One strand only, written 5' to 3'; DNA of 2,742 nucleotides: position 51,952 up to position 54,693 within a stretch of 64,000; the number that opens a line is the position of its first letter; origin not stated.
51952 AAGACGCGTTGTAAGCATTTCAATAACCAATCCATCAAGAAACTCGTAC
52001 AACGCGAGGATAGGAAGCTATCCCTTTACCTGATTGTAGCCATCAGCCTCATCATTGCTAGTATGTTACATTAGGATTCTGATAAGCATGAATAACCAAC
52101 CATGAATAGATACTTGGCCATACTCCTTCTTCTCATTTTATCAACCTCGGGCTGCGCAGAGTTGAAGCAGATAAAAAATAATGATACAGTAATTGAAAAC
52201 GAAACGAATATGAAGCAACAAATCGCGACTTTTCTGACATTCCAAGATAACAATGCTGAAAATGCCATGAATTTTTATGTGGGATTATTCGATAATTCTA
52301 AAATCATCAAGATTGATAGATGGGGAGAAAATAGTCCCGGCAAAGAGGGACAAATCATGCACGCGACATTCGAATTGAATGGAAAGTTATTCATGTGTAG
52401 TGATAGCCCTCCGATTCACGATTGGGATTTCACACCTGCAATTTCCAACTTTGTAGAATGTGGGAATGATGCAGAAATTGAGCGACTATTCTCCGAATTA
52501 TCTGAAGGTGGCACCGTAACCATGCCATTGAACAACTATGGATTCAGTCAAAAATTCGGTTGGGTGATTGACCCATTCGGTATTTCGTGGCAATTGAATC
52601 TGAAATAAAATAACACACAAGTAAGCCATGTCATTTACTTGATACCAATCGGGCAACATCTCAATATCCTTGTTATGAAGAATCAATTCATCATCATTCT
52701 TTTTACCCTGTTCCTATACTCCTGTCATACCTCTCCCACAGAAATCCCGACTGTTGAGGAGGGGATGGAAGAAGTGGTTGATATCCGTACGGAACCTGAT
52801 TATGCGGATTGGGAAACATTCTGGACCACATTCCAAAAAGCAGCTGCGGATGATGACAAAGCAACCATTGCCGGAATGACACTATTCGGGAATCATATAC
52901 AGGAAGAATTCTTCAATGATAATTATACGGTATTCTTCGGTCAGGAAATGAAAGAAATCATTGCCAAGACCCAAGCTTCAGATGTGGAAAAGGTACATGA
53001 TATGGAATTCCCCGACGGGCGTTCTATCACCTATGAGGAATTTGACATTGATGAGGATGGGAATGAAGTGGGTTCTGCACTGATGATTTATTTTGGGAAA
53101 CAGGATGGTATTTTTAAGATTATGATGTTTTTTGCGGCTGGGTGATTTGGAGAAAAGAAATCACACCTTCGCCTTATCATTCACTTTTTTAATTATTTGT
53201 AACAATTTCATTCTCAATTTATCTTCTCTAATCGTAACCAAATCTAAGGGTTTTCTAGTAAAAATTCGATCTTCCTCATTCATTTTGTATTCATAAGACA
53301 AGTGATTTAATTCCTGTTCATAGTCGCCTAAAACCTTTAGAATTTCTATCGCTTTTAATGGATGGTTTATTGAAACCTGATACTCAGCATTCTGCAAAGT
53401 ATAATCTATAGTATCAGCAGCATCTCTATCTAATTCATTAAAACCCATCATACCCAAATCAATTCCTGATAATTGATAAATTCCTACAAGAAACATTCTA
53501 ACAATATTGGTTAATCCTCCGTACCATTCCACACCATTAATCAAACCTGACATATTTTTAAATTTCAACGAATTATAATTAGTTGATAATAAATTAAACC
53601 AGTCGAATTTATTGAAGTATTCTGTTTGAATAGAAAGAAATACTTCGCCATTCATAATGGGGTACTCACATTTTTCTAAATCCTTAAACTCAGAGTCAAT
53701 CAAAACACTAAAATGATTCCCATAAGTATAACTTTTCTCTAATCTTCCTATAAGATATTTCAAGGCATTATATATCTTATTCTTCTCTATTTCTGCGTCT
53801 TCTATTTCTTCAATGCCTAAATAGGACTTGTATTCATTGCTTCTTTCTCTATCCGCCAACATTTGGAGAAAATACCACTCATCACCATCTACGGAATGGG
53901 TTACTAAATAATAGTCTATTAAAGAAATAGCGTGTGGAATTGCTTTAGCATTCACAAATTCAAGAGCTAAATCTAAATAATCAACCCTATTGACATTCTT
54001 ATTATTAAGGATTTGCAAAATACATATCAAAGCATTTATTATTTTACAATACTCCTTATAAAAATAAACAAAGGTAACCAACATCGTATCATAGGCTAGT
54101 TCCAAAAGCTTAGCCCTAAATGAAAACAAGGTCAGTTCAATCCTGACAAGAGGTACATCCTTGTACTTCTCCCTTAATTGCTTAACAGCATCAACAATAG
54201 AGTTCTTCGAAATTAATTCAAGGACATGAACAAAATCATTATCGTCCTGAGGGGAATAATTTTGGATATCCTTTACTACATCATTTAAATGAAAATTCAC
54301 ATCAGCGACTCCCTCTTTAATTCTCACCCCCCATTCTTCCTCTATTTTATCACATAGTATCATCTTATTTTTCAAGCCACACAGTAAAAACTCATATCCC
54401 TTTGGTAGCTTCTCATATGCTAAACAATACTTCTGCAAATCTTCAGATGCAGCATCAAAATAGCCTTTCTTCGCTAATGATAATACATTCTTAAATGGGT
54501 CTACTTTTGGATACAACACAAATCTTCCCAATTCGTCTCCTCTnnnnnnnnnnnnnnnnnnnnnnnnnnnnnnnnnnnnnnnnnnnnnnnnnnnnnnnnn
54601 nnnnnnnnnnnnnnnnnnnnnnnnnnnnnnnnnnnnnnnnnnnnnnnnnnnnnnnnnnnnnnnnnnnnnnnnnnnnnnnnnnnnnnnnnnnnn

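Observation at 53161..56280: Low-GC three-gene operon: small protein, multi-TM protein and caspase-like protein, with a perfect operator-like palindrome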

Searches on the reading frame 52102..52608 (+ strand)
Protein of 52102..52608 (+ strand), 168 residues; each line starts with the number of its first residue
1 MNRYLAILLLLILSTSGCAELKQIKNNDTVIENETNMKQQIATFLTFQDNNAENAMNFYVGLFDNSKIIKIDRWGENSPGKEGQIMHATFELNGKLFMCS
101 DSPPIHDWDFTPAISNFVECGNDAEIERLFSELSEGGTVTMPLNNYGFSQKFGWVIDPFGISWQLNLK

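Call 5: search_protein_families(library=pfam, proteins=[window:52102-52608:+], max_evalue=0.01)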
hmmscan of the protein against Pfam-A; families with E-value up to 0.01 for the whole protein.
window:52102-52608:+ (168 aa): 2 families
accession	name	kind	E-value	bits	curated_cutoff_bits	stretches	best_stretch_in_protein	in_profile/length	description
PF06983.19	3-dmu-9_3-mt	-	8.2e-32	110.6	24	1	39-165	1-115/116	3-demethylubiquinone-9 3-methyltransferase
PF00903.31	Glyoxalase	-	8.8e-05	23.3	20.6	1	46-165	6-121/121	Glyoxalase/Bleomycin resistance protein/Dioxygenase superfamily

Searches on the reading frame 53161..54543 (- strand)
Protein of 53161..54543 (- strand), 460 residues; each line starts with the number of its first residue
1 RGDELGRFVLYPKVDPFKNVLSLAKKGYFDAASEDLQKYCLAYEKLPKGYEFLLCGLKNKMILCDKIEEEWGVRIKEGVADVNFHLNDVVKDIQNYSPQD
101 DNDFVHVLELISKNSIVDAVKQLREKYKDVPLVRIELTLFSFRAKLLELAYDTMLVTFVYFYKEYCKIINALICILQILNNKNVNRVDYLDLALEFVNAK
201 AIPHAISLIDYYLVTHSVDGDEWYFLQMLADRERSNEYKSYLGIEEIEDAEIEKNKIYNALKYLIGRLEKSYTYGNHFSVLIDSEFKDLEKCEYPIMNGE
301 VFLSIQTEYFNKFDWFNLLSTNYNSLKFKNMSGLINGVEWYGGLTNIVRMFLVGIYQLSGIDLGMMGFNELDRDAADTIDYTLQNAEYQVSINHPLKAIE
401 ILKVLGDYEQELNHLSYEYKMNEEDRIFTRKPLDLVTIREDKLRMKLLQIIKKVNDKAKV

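Call 14: search_protein_families(library=pfam, proteins=[window:53161-54543:-], max_evalue=10)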
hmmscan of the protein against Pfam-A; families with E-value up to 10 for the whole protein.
window:53161-54543:- (460 aa): 1 family
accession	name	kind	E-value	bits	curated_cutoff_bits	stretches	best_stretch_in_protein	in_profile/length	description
PF19964.5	EAD11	-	0.094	13.1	26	1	232-269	43-80/80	Effector-associated domain 11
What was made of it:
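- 53734..53976 (-): EAD11-like helical unit, residues ~420-500 (weaker support). Pfam EAD11 E=0.094 on the window protein at residues 463-500 (call 14).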

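Call 50: search_solved_structures(query=A5, max_evalue=10)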
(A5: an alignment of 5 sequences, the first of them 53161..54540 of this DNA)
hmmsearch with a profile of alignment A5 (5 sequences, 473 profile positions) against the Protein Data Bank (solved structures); distinct sequences matched with E-value up to 10: 7.
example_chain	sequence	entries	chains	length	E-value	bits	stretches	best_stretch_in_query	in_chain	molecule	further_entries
8v5c_A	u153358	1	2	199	0.23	13.8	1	53-136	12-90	Invasin IpaD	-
8v7s_A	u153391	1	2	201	0.23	13.7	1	53-136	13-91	Invasin IpaD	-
4d3e_D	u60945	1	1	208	0.25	13.6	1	53-136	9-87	INVASIN IPAD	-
2jaa_A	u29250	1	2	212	0.26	13.6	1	53-136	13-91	INVASIN IPAD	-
7kzm_F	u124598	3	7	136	0.29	13.4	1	253-335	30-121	Flagellar outer dynein arm light chain 2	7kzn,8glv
2j0n_A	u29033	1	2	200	0.38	13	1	55-136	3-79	INVASIN IPAD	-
8v5e_A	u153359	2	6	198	0.41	12.9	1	54-136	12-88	Invasin IpaD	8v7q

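Call 63: search_protein_representatives(alignment_id=A5)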
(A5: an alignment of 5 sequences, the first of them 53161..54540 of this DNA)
Query: 5 sequences, 473 profile positions. Proteins with E-value up to 0.001 (for the whole library): 22; up to 1e-10: 16; up to 1e-30: 11. The best 22 are listed.
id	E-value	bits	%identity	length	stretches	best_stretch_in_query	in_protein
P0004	6.1e-195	665.3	-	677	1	1-472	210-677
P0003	6.6e-183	625.6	-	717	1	1-470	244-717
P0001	5.5e-177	606.1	-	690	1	1-472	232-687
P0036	3.0e-163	560.8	-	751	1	1-472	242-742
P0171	1.4e-87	311.3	-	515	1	1-472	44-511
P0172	5.2e-77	276.4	-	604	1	1-366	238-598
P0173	6.4e-66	239.8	-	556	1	1-471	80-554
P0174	7.1e-43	163.9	-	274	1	199-470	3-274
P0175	2.4e-40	155.5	-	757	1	3-470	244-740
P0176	5.1e-33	131.4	-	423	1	82-468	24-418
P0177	7.3e-31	124.3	-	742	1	2-469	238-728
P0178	1.0e-29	120.5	-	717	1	4-470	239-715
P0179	1.2e-26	110.3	-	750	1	1-469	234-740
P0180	3.1e-20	89.2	-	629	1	3-300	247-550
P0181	1.8e-16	76.8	-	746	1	1-472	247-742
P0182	1.6e-12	63.7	-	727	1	2-467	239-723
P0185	5.3e-09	52.2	-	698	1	1-467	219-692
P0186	5.4e-07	45.5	-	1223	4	104-280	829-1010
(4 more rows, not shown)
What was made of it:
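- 53161..55233 (-): 690-aa caspase-like protease with a C-terminal helical region of EAD11-like units. The C-terminal domain family has 22 representatives among 1.84 billion (call 63).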

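Call 64: search_protein_families(library=pfam, proteins=[P0175, P0177, P0178, P0179, P0181, P0182, P0185, P0186, P0172, P0180], max_evalue=0.001)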
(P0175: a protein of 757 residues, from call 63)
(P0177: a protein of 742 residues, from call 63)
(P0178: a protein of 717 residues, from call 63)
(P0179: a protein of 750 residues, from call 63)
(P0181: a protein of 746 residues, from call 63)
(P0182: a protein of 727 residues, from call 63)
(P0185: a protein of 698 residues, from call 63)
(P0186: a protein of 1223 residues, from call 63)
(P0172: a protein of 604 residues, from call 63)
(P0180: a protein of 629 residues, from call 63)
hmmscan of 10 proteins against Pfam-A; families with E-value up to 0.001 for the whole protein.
P0175 (757 aa): 2 families
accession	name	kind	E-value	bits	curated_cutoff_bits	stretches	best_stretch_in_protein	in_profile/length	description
PF00656.27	Peptidase_C14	-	2.3e-22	80.3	21.4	1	22-235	3-223/233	Caspase domain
PF19964.5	EAD11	-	5.6e-08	33.1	26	0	664-739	2-79/80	Effector-associated domain 11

P0177 (742 aa): 2 families
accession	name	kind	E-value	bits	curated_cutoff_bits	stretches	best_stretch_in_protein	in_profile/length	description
PF00656.27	Peptidase_C14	-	1.5e-20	74.4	21.4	1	23-237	5-230/233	Caspase domain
PF01650.23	Peptidase_C13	-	1.1e-05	25.6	22.8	1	84-218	104-234/258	Peptidase C13 family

P0178 (717 aa): 1 family
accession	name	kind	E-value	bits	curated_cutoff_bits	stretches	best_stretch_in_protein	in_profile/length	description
PF00656.27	Peptidase_C14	-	6.7e-19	68.9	21.4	1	17-230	3-224/233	Caspase domain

P0179 (750 aa): 3 families
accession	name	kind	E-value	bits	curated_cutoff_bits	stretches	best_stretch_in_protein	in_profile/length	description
PF00656.27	Peptidase_C14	-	6.7e-21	75.5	21.4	1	15-226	4-222/233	Caspase domain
PF19964.5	EAD11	-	0.00014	22.2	26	0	666-740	3-79/80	Effector-associated domain 11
PF01650.23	Peptidase_C13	-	0.00024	21.2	22.8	1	39-148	71-169/258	Peptidase C13 family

P0181 (746 aa): 1 family
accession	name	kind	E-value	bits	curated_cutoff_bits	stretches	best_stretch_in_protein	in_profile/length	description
PF00656.27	Peptidase_C14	-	5e-16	59.5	21.4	1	27-242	5-224/233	Caspase domain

P0182 (727 aa): 1 family
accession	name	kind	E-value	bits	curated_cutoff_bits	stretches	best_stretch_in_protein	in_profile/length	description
PF00656.27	Peptidase_C14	-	2.4e-21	76.9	21.4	1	15-238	2-230/233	Caspase domain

P0185 (698 aa): 2 families
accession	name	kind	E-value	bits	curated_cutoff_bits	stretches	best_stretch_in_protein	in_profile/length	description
PF00656.27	Peptidase_C14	-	5.8e-22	79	21.4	1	2-213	5-224/233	Caspase domain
PF19964.5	EAD11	-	0.00016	22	26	1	618-691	2-76/80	Effector-associated domain 11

P0186 (1223 aa): 5 families
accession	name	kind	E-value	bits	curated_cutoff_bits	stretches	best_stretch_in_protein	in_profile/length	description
PF19964.5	EAD11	-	5.6e-58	193.3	26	5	929-1004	3-80/80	Effector-associated domain 11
PF13855.12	LRR_8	-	2.1e-11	43.9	27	2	323-379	2-60/61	Leucine rich repeat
PF12799.13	LRR_4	-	1.1e-10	41.9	27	1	301-341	3-42/44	Leucine Rich repeats (2 copies)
PF23598.1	LRR_14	-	3.7e-08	33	40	2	318-375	43-100/353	Leucine-rich repeat region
PF00560.39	LRR_1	-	6.8e-07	28.6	20.6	0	301-320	2-22/23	Leucine Rich Repeat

P0172 (604 aa): 3 families
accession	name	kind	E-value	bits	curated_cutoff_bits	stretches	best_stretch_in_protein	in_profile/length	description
PF00656.27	Peptidase_C14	-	3e-25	89.7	21.4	1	18-231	2-223/233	Caspase domain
PF19964.5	EAD11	-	5.4e-07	29.9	26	0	350-399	11-61/80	Effector-associated domain 11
PF01650.23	Peptidase_C13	-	0.00083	19.4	22.8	0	85-153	106-168/258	Peptidase C13 family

P0180 (629 aa): 2 families
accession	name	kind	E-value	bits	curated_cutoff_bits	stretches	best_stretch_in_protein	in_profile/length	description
PF00656.27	Peptidase_C14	-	2.4e-17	63.8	21.4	1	30-240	7-221/233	Caspase domain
PF19964.5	EAD11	-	1.5e-06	28.5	26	1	354-421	5-73/80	Effector-associated domain 11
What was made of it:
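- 53998..54234 (-): EAD11-like helical unit, residues ~334-412. Pfam EAD11 passes its cut-off at the equivalent position in relatives P0172 and P0180 (call 64).
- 53173..53394 (-): C-terminal EAD11-like unit, residues ~614-687, with the invariant EED...K...R motif. Pfam EAD11 at 33.1 bits (cut-off 26) at the same position in relative P0175 (call 64).
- EAD11 passes Pfam's cut-off in P0175, P0172 and P0180, and P0186 is LRR + 5xEAD11 (call 64).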

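Call 80: find_encoding_contigs(protein=P0175, flank=5000, max_places=3)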
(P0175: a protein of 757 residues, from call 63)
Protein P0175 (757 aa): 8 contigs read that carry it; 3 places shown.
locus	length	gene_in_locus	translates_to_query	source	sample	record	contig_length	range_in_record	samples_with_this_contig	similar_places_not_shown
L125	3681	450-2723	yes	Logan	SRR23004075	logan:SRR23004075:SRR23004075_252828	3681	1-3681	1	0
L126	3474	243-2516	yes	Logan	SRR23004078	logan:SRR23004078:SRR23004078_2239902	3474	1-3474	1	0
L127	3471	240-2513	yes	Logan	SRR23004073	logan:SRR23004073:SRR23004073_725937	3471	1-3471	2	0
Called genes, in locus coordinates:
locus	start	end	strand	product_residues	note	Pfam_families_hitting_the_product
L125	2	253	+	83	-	?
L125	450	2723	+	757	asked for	PF00656:Peptidase_C14, PF19964:EAD11 (faint)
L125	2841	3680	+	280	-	?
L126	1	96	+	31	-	?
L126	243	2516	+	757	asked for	PF00656:Peptidase_C14, PF19964:EAD11 (faint)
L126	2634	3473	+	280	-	?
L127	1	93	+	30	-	?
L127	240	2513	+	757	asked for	PF00656:Peptidase_C14, PF19964:EAD11 (faint)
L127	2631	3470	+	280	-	?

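Call 81: find_encoding_contigs(protein=P0177, flank=5000, max_places=2)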
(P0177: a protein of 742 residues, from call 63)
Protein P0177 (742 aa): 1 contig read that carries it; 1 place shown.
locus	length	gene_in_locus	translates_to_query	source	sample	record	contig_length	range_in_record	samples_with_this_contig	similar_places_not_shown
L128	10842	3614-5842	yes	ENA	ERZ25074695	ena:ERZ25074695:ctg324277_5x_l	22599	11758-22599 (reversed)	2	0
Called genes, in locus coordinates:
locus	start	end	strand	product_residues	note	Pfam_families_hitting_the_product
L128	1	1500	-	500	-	?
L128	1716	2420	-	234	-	-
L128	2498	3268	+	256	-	-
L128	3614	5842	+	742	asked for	PF00656:Peptidase_C14, PF01650:Peptidase_C13 (faint)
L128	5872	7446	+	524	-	PF17425:Arylsulfotran_N, PF05935:Arylsulfotrans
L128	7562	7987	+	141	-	PF02566:OsmC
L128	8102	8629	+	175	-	PF13302:Acetyltransf_3, PF00583:Acetyltransf_1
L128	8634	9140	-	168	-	PF12796:Ank_2 (faint)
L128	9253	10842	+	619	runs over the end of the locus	PF28495:TMEM260_2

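Call 82: find_encoding_contigs(protein=P0178, flank=5000, max_places=2)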
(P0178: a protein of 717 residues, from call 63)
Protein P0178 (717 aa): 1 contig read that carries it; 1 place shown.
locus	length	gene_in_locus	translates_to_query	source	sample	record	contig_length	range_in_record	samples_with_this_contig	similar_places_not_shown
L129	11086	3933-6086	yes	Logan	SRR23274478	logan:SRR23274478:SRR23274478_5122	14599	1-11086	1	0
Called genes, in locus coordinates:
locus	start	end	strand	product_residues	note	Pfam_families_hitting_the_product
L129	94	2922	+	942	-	PF00656:Peptidase_C14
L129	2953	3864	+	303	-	PF12770:CHAT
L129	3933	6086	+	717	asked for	PF00656:Peptidase_C14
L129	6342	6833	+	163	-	PF19964:EAD11 (weak)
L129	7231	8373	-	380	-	-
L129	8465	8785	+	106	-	-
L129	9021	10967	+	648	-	-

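Call 83: find_encoding_contigs(protein=P0179, flank=5000, max_places=2)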
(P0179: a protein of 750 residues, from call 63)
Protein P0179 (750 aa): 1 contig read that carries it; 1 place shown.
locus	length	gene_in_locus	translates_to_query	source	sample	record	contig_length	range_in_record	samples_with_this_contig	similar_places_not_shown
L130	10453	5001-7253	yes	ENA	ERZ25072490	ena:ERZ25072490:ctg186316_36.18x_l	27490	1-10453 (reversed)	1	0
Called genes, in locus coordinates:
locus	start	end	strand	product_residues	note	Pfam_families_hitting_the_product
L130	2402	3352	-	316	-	PF17170:DUF5128 (faint), PF10282:Lactonase (faint), PF01436:NHL (weak)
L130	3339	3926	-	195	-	-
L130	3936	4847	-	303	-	PF12833:HTH_18, PF00165:HTH_AraC, PF06445:GyrI-like, PF14526:Cass2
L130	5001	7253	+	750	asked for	PF00656:Peptidase_C14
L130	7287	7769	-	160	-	PF01047:MarR (faint), PF13404:HTH_AsnC-type, PF13412:HTH_24, PF22451:NirdL-like_HTH (faint), PF01037:AsnC_trans_reg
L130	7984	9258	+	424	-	PF01053:Cys_Met_Meta_PP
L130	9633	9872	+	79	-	-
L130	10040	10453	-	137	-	?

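Call 84: find_encoding_contigs(protein=P0181, flank=5000, max_places=2)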
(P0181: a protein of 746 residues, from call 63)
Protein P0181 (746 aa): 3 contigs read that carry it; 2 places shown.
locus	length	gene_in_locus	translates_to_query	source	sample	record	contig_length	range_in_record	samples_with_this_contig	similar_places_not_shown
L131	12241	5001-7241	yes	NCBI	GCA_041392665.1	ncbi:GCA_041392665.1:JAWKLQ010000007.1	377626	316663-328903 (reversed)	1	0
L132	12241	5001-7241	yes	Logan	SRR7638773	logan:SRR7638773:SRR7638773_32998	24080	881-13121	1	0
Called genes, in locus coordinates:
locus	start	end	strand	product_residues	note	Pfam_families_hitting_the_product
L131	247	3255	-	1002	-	PF22352:K319L-like_PKD (faint), PF18911:PKD_4 (weak), PF13573:SprB, PF13585:CHU_C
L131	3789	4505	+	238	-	PF01066:CDP-OH_P_transf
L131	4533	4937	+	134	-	PF01894:YjbQ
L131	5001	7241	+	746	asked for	PF00656:Peptidase_C14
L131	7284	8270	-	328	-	PF19964:EAD11, PF12770:CHAT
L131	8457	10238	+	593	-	PF00884:Sulfatase, PF16347:SGSH_C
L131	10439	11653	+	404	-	PF20511:PMI_typeI_cat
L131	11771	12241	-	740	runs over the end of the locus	PF01734:Patatin, PF19143:Omp85_2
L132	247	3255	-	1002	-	PF22352:K319L-like_PKD (faint), PF18911:PKD_4 (weak), PF13573:SprB, PF13585:CHU_C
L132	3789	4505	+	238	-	PF01066:CDP-OH_P_transf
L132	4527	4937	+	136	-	PF01894:YjbQ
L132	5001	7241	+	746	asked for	PF00656:Peptidase_C14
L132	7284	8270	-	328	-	PF19964:EAD11, PF12770:CHAT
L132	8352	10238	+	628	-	PF00884:Sulfatase, PF16347:SGSH_C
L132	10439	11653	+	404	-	PF20511:PMI_typeI_cat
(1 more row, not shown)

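Call 98: search_protein_families(library=pfam, proteins=[L129:6342-6830:+], max_evalue=0.001)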
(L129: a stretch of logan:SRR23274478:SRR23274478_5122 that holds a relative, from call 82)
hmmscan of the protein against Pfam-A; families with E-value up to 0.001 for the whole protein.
L129:6342-6830:+ (163 aa): 1 family
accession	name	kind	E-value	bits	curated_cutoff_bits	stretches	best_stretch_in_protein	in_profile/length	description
PF19964.5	EAD11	-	3.4e-06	27.4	26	1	78-154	2-80/80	Effector-associated domain 11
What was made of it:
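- On EAD11 (PF19964) adaptor-domain proteins: Met for relatives: L129 has a 163-aa EAD11 protein and L131 has EAD11+CHAT (calls 82, 84, 98).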
